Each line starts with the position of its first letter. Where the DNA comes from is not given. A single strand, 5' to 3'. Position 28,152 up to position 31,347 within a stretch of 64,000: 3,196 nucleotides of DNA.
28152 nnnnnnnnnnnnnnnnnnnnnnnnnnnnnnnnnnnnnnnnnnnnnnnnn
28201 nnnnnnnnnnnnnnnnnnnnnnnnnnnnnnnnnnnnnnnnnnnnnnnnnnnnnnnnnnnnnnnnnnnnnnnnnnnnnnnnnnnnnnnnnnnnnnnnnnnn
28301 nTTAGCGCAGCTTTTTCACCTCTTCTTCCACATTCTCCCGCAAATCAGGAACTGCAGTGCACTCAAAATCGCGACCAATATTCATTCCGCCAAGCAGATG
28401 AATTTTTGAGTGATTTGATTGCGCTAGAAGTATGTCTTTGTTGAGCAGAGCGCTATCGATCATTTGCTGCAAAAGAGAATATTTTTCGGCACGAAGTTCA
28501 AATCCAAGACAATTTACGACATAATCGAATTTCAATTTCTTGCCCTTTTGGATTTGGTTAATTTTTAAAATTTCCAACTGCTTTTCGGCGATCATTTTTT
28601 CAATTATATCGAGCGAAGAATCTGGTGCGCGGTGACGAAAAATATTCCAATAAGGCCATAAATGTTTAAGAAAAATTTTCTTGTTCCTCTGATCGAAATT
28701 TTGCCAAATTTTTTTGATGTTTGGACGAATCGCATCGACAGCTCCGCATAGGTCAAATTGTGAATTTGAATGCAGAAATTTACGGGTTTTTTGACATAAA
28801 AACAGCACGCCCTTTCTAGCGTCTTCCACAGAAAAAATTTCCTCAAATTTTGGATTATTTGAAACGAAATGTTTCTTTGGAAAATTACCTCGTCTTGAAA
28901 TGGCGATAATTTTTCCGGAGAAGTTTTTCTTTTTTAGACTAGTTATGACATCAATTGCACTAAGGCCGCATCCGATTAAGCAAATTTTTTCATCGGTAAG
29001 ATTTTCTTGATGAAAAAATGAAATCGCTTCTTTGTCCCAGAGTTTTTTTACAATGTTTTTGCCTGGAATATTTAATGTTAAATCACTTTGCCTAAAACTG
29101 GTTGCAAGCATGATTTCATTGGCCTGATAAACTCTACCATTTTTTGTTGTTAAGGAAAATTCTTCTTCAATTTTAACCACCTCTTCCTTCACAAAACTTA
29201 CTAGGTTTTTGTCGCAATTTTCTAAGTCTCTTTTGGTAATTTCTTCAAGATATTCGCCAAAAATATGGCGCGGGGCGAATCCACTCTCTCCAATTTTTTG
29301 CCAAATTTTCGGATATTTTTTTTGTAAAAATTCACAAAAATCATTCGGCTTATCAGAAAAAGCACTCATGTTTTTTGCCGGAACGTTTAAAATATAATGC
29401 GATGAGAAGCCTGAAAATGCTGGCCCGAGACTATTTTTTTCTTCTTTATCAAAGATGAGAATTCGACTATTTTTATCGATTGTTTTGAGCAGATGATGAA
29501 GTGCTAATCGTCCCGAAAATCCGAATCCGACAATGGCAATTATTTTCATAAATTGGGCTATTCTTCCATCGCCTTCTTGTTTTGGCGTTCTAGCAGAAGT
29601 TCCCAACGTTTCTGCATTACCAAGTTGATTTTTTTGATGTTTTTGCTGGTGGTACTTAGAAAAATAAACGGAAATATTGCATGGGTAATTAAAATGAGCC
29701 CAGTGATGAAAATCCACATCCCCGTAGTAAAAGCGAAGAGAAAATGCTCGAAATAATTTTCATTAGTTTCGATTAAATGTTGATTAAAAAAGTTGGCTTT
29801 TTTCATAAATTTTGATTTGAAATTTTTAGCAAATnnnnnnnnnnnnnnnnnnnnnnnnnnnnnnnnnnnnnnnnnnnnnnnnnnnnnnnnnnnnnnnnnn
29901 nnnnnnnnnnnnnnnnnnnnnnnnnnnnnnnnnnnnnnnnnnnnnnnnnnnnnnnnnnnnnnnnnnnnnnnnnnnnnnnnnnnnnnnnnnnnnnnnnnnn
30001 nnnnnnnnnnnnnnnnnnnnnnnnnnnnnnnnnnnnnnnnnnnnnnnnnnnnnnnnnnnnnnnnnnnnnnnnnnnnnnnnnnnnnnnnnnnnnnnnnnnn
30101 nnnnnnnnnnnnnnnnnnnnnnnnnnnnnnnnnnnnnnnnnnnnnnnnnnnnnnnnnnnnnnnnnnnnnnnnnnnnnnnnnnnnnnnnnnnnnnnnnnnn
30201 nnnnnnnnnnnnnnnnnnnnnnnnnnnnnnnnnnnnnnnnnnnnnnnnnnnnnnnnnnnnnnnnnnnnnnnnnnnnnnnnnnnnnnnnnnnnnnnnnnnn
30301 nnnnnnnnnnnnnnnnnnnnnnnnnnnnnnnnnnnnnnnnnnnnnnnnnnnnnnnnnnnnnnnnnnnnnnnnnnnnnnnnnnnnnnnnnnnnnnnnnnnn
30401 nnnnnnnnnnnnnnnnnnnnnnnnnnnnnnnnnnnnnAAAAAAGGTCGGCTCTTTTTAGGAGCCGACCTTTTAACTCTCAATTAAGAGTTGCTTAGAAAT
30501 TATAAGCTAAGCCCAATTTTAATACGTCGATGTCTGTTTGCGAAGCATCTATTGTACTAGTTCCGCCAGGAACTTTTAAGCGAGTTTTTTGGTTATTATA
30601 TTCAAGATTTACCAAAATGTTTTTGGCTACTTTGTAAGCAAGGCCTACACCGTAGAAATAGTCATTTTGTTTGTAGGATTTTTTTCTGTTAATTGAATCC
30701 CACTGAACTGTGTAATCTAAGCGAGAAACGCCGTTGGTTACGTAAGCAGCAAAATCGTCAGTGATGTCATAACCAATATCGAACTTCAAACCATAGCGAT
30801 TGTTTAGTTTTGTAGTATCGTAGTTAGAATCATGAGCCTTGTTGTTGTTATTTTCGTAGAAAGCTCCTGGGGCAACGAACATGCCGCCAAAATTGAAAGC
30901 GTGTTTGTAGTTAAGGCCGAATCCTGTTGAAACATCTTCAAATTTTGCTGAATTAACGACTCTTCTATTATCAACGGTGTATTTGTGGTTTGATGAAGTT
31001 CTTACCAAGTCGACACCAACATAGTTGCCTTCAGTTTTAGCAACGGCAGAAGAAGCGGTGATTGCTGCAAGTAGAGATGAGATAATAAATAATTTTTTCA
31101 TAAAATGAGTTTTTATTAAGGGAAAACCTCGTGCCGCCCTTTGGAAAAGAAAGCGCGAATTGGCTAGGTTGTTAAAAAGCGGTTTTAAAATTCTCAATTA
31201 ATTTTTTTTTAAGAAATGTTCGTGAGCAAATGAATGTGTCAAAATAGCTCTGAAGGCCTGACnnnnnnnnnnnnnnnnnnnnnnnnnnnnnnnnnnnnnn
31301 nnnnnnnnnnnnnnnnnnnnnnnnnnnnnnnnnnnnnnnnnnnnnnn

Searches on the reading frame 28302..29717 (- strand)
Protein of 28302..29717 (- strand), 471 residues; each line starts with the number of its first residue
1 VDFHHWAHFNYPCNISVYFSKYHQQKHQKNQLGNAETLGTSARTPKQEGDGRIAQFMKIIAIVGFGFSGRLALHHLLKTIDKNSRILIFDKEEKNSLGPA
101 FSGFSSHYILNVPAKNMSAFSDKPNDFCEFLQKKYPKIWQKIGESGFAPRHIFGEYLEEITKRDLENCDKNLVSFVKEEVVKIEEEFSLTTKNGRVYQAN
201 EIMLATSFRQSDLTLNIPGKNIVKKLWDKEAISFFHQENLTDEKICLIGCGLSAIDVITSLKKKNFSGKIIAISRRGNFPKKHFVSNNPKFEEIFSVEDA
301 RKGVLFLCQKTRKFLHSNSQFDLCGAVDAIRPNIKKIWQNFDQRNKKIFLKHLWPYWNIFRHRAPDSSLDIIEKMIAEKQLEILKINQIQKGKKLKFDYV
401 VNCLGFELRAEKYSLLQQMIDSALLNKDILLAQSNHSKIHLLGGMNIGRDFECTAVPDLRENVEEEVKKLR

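Call 34: search_protein_families(library=pfam, proteins=[window:28302-29717:-], max_evalue=0.01)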
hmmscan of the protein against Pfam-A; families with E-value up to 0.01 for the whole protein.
window:28302-29717:- (471 aa): 4 families
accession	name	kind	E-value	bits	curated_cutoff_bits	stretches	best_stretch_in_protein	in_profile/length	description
PF13454.12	NAD_binding_9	-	2.5e-26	93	21.8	1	61-207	1-153/155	FAD-NAD(P)-binding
PF07992.20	Pyr_redox_2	-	7.5e-08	32.6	26.1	1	60-264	3-164/291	Pyridine nucleotide-disulphide oxidoreductase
PF13738.12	Pyr_redox_3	-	1.4e-06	28.2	30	1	178-268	105-187/305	Pyridine nucleotide-disulphide oxidoreductase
PF13434.12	Lys_Orn_oxgnase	-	0.00025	20.7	21.3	1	176-406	121-337/339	L-lysine 6-monooxygenase/L-ornithine 5-monooxygenase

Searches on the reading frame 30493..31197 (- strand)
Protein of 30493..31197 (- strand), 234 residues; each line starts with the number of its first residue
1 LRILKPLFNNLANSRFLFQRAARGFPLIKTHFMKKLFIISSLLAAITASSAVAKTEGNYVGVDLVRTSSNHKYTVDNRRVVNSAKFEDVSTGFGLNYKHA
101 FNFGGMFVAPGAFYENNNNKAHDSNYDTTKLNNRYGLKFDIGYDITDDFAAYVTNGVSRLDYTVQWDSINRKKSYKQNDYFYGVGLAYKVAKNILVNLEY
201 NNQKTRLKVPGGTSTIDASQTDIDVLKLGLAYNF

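Call 34: search_protein_families(library=pfam, proteins=[window:30493-31197:-], max_evalue=0.01)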
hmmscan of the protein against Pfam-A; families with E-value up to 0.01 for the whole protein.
window:30493-31197:- (234 aa): 3 families
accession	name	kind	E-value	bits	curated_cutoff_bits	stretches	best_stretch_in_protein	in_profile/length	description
PF13505.12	OMP_b-brl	-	2e-13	51.3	28.7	1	42-234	5-175/175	Outer membrane protein beta-barrel domain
PF01389.23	OmpA_membrane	-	3.8e-06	27.2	21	1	59-234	7-176/180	OmpA-like transmembrane domain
PF13609.12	Porin_4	-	0.0024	18.1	27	1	77-234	172-292/310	Gram-negative porin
